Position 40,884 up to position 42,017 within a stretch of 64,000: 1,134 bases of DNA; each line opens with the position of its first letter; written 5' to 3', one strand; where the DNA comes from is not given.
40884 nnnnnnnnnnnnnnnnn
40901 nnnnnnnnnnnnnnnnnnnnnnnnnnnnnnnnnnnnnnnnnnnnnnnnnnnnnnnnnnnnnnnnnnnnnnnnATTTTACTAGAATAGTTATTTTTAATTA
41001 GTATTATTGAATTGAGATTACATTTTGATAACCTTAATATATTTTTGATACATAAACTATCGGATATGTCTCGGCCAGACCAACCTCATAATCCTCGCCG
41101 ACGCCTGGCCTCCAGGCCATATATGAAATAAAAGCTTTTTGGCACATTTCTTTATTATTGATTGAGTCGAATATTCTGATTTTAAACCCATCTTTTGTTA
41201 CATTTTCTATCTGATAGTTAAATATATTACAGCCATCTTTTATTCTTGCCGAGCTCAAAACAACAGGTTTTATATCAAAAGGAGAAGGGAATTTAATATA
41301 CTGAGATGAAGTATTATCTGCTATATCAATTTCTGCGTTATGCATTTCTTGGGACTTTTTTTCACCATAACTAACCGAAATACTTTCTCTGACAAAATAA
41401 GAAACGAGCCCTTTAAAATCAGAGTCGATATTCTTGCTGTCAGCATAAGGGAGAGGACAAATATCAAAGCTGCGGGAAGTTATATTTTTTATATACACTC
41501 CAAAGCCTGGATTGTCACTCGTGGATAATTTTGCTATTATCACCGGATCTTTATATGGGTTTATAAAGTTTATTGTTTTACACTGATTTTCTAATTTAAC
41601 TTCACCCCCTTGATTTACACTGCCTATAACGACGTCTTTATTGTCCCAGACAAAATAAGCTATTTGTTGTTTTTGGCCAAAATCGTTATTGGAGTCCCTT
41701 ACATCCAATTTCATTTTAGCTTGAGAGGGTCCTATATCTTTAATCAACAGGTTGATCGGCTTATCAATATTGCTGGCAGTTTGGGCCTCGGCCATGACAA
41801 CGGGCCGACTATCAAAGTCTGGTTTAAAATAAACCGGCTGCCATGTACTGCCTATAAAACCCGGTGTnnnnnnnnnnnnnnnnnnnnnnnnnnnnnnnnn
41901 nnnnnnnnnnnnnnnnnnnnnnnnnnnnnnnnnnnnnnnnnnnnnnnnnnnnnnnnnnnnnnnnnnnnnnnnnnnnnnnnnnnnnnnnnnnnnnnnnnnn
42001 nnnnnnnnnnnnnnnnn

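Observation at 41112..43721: GT39/PMT-type membrane glycosyltransferase fused to three tandem lectin-like repeats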

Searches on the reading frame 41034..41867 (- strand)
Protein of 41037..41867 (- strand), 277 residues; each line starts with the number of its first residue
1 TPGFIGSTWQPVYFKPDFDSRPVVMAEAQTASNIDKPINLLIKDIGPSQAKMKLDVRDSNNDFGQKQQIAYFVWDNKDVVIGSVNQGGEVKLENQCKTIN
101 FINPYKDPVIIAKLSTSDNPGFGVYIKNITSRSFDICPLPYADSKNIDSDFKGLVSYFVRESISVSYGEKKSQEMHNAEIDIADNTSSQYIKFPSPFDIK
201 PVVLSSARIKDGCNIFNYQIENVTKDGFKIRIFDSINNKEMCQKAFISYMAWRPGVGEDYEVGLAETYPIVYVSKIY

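Call 10: find_homologous_proteins(query=window:41037-41867:-, max_evalue=0.01)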
Query seq(277 aa): 356 candidates shared short words with the query, none scored E <= 0.01.

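Call 23: search_protein_representatives(alignment_id=A1)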
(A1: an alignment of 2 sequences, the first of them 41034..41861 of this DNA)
Query: 2 sequences, 278 profile positions. Proteins with E-value up to 0.001 (for the whole library): 517; up to 1e-10: 84; up to 1e-30: 2. The best 150 are listed.
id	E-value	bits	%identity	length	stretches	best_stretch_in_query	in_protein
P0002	4.9e-175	596.7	-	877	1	1-278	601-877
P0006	1.6e-31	125.8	-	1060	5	6-259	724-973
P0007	2.2e-29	118.9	-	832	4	64-258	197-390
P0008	5.2e-29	117.6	-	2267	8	68-264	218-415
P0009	2.6e-26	108.7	-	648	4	6-258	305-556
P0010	6.3e-24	100.9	-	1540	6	100-269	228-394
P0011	1.2e-23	100.0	-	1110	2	6-259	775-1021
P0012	1.9e-21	92.8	-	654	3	87-270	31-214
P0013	1.2e-20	90.2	-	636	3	9-256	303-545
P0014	1.9e-19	86.2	-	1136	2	86-258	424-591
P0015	2.6e-19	85.8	-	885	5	7-256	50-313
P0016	5.2e-19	84.8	-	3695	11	88-260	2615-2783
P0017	7.2e-19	84.3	-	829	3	18-259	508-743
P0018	3.9e-18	81.9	-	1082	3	6-259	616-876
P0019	6.9e-18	81.1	-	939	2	6-236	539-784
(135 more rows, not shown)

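Call 29: search_solved_structures(query=A3, max_evalue=1, show_alignments=3)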
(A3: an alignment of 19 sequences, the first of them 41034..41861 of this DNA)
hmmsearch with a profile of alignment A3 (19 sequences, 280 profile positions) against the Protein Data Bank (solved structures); distinct sequences matched with E-value up to 1: 4.
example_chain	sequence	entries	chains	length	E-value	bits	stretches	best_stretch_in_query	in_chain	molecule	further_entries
2ce6_A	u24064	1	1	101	0.066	15.6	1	189-256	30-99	HELIX POMATIA AGGLUTININ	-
2cgy_A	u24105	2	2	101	0.067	15.5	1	190-256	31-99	AGGLUTININ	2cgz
4q56_A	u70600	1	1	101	0.071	15.5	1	190-256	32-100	Helix aspersa agglutinin (HAA)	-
2ccv_A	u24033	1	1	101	0.089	15.1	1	190-256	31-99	HELIX POMATIA AGGLUTININ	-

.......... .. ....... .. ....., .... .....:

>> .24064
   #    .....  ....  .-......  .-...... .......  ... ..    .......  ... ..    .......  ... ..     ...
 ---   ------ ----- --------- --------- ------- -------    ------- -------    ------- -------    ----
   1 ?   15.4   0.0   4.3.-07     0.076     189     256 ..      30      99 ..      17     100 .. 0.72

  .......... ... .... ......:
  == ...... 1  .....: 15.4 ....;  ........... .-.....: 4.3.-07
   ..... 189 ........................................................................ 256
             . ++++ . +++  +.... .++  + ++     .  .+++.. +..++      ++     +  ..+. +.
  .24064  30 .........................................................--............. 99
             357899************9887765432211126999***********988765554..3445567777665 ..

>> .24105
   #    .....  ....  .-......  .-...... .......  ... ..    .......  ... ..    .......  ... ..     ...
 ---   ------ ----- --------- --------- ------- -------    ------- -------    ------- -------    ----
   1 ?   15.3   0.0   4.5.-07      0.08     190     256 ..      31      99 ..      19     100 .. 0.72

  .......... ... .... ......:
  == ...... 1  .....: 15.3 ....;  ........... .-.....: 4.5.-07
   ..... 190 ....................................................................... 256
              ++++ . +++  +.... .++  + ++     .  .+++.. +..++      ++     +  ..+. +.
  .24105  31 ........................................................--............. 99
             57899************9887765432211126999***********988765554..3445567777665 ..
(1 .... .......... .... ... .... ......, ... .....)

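Call 34: predict_structure(alignment_id=A3)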
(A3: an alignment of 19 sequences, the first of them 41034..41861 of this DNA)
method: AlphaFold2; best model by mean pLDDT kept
length: 275 residues; sequences in the alignment: 19
mean_pLDDT: 80.3   pTM: 0.82
mean pLDDT of the five models: 80.3, 80.1, 79.6, 79.0, 78.0
residues with pLDDT >= 90: 92; 70-90: 116; 50-70: 52; < 50: 15
segments of 3 or more residues with pLDDT < 50: 257-259, 267-275
pLDDT, mean of each block of 10 residues (from residue 1): 87 87 82 79 92 66 78 65 82 91 91 75 93 86 62 90 76 92 86 90 90 87 93 63 92 60 50 40
secondary structure, 60 per line:
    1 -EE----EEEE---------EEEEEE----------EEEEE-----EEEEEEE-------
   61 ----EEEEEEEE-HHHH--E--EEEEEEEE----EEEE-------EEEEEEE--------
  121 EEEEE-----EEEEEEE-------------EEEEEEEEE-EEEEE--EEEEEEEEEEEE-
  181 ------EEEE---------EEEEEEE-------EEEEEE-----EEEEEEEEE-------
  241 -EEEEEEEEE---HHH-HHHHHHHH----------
elements in order: E8-11 E21-26 E37-41 E47-53 E65-72 H74-77 E83-90 E95-98 E106-112 E121-125 E131-137 E151-159 E161-165 E168-179 E187-190 E200-206 E214-219 E225-233 E242-250 H258-265

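Call 36: fold_search(model_id=the predicted structure, library=pdb)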
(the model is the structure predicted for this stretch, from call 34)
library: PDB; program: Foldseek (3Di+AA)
matches with E <= 10: 317; with E <= 0.001: 0
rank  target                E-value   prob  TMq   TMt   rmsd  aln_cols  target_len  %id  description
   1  9rpt_C                2.7e-02  0.28  0.22  0.23  18.7       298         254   10  Cryo-EM structure of the open state of Shigella flexneri LptDE bound by the RBP of Oekolampad phage (released 2025-12-10)
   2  2vme_C                5.8e-02  0.35  0.18  0.20  23.0       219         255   13  Structure of the wild-type discoidin II from Dictyostelium discoideum (released 2008-07-01)
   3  7pln_A                7.1e-02  0.21  0.23  0.25  13.3       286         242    9  Structure of the APCbeta domain of Plasmodium vivax perforin-like protein 1 (released 2022-06-29)
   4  6cl6_A                7.9e-02  1.00  0.22  0.17   2.6        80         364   16  Structure of P. aeruginosa R2 pyocin fiber PA0620 comprising C-terminal residues 323-691 (released 2018-06-27)
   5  3wmp_A                1.0e-01  0.98  0.22  0.52   4.6        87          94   21  Crystal structure of SLL-2 (released 2015-01-14)
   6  2vm9                  1.3e-01  0.41  0.22  0.23  23.6       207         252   15  Native structure of the recombinant discoidin II of Dictyostelium discoideum at 1.75 angstrom (released 2008-07-01)
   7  2w94_A                1.4e-01  0.18  0.20  0.22  25.3       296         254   14  Native structure of the Discoidin I from Dictyostelium discoideum at 1.8 angstrom resolution (released 2010-03-31)
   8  2xq0                  1.8e-01  0.08  0.13  0.07  15.8       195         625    8  Structure of yeast LTA4 hydrolase in complex with Bestatin (released 2010-12-29)
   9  5oac_A                1.9e-01  0.13  0.19  0.17  17.4       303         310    9  FLiP major capsid protein (released 2017-07-26)
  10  5xwt_C                2.0e-01  0.02  0.10  0.09  26.2       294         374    9  Crystal structure of PTPdelta Ig1-Fn1 in complex with SALM5 LRR-Ig (released 2018-06-06)
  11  2vme_A                2.1e-01  0.41  0.23  0.25  23.8       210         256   15  Structure of the wild-type discoidin II from Dictyostelium discoideum (released 2008-07-01)
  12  2pmw_B                2.1e-01  0.38  0.32  0.21   9.9       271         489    9  The Crystal Structure of Proprotein convertase subtilisin kexin type 9 (PCSK9) (released 2007-05-08)
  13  2ccv                  2.5e-01  0.95  0.22  0.54   4.7       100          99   21  Structure of Helix Pomatia agglutinin with zinc and N-acetyl-alpha-D- galactoseamine (GalNAc) (released 2006-05-15)
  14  4q56_A                2.6e-01  0.95  0.22  0.53   4.9       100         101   20  Structure of Helix aspersa agglutinin with natural glycosylation and N-acetyl-alpha-D-galactosamine (GalNAc) (released 2015-10-14)
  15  2w94_B                2.9e-01  0.23  0.20  0.22  22.5       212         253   16  Native structure of the Discoidin I from Dictyostelium discoideum at 1.8 angstrom resolution (released 2010-03-31)
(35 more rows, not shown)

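Call 43: search_protein_families(library=pfam, proteins=[P0006, P0007, P0009, P0011, P0012, P0013, P0015, P0017, P0019], max_evalue=0.001)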
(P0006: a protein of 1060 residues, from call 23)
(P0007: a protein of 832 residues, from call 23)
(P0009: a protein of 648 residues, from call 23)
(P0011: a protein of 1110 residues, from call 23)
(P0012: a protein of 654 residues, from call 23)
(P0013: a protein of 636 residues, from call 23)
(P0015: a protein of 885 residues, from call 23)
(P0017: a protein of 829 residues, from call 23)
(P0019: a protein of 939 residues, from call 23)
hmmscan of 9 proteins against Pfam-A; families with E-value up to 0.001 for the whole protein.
P0006 (1060 aa): 3 families
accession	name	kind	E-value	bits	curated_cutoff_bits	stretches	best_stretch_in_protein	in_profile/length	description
PF18884.5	TSP3_bac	-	1.6e-17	63.5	25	1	155-173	1-19/22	Bacterial TSP3 repeat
PF09458.16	H_lectin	-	6.4e-12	45.9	24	0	818-864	2-53/67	H-type lectin domain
PF00041.27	fn3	-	1.7e-11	44.6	25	1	13-88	14-80/84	Fibronectin type III domain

P0007 (832 aa): 5 families
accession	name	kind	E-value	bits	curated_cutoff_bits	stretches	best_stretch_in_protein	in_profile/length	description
PF18884.5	TSP3_bac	-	3.9e-26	91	25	6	191-212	1-22/22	Bacterial TSP3 repeat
PF09458.16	H_lectin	-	3.2e-24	85.3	24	2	322-373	2-56/67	H-type lectin domain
PF00041.27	fn3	-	2.8e-07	31.1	25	1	43-117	9-74/84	Fibronectin type III domain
PF21882.2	Gp53-like_C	-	4.1e-06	27.7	24.9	0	302-384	2-81/84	Putative tail fiber protein gp53-like, C-terminal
PF16656.11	Pur_ac_phosph_N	-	0.00047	21.1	30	1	43-109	8-78/93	Purple acid Phosphatase, N-terminal domain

P0009 (648 aa): 2 families
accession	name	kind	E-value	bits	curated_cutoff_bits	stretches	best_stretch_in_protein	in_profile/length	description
PF09458.16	H_lectin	-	3.2e-18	66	24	0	489-537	3-55/67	H-type lectin domain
PF00041.27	fn3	-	1.5e-08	35.2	25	1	34-108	14-83/84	Fibronectin type III domain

P0011 (1110 aa): 4 families
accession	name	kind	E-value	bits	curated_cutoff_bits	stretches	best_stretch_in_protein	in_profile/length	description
PF00082.27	Peptidase_S8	-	4.5e-51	174.3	21.8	1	168-457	3-288/288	Subtilase family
PF09458.16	H_lectin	-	8.9e-13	48.6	24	0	957-1014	7-66/67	H-type lectin domain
PF04151.21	PPC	-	6.6e-08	33.8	25.9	1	493-563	1-70/70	Bacterial pre-peptidase C-terminal domain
PF05922.21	Inhibitor_I9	-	0.00053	21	21.2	0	98-133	44-80/82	Peptidase inhibitor I9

P0012 (654 aa): 4 families
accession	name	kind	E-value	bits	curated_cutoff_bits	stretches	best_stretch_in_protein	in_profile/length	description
PF13860.13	FlgD_ig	-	5.6e-13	49.1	27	1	573-640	8-78/79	FlgD Ig-like domain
PF09458.16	H_lectin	-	7.2e-13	48.9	24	1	133-194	3-66/67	H-type lectin domain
PF21882.2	Gp53-like_C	-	3.2e-06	28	24.9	0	127-194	16-81/84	Putative tail fiber protein gp53-like, C-terminal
PF18962.6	Por_Secre_tail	-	0.00012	22.7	27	1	567-643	2-70/75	Secretion system C-terminal sorting domain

P0013 (636 aa): 3 families
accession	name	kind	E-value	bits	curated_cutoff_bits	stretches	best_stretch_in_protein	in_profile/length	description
PF09458.16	H_lectin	-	7.6e-18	64.8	24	1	217-263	3-53/67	H-type lectin domain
PF00041.27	fn3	-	2e-06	28.4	25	1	12-79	13-76/84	Fibronectin type III domain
PF16656.11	Pur_ac_phosph_N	-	2.7e-05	25.1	30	1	10-72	9-82/93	Purple acid Phosphatase, N-terminal domain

P0015 (885 aa): 3 families
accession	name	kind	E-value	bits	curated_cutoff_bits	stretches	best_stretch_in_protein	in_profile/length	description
PF09458.16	H_lectin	-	3.5e-34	117.2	24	2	153-199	4-53/67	H-type lectin domain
PF21882.2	Gp53-like_C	-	1.1e-07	32.8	24.9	0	334-388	21-76/84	Putative tail fiber protein gp53-like, C-terminal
PF12396.14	DUF3659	-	0.00075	19.8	24.8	0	121-137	41-57/61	Protein of unknown function (DUF3659)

P0017 (829 aa): 3 families
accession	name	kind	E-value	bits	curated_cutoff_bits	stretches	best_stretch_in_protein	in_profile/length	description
PF11617.13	Cu-binding_MopE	-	2e-39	133.9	27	4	227-255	1-28/30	Putative metal-binding motif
PF09458.16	H_lectin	-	3e-10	40.5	24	0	354-372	35-53/67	H-type lectin domain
PF00041.27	fn3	-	5.2e-05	23.8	25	1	33-108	14-81/84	Fibronectin type III domain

P0019 (939 aa): 4 families
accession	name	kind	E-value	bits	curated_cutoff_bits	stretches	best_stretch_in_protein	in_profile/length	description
PF05345.18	He_PIG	-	4.7e-43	146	24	2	243-339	1-96/96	Putative Ig domain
PF09458.16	H_lectin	-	1.4e-17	64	24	0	829-873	3-51/67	H-type lectin domain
PF00353.25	HemolysinCabind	-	5.4e-07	29.9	23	1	2-35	2-35/36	RTX calcium-binding nonapeptide repeat (4 copies)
PF17963.7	Big_9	-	3.1e-05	25.2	23.6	0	241-336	1-88/89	Bacterial Ig domain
